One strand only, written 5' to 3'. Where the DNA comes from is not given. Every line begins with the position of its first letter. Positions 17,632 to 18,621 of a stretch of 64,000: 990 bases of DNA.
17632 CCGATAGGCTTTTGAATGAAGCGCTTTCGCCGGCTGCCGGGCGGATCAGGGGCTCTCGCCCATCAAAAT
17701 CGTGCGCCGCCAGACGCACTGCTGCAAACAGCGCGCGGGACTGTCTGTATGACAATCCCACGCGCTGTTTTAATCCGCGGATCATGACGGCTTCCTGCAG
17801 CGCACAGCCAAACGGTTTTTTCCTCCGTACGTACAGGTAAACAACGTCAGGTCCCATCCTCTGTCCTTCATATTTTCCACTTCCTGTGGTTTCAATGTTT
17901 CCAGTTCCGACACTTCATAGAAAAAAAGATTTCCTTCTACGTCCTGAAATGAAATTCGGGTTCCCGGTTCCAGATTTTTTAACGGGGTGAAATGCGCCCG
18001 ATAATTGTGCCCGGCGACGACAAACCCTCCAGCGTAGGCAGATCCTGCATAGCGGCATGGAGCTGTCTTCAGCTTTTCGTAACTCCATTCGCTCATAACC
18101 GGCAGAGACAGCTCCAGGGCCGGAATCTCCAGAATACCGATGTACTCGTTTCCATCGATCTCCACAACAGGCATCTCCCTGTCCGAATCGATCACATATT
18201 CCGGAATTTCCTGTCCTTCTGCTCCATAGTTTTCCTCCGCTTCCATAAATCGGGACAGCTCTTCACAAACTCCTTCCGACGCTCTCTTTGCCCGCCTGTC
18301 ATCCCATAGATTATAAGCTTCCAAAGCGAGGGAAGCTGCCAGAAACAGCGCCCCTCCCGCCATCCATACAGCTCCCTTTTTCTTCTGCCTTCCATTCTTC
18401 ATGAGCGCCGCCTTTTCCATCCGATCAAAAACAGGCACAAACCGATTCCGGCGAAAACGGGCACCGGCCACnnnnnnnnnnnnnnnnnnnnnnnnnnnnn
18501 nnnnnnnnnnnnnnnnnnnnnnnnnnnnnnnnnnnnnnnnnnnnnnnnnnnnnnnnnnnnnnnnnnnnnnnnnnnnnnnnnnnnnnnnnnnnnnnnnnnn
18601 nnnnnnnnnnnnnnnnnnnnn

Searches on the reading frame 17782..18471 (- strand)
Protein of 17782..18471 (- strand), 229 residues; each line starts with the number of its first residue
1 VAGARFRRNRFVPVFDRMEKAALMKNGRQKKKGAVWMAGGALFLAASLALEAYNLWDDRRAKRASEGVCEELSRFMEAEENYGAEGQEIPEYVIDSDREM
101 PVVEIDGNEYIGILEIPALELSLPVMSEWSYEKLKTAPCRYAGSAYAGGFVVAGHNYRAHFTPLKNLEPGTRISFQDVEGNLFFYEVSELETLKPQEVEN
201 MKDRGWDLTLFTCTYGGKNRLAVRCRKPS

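Call 16: search_protein_families(library=pfam, proteins=[window:17782-18471:-], max_evalue=0.001)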
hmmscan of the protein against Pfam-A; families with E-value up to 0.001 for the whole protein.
window:17782-18471:- (229 aa): 1 family
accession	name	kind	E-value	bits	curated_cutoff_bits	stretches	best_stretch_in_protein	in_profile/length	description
PF04203.18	Sortase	-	1.5e-18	67.2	26.6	1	114-226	1-123/125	Sortase domain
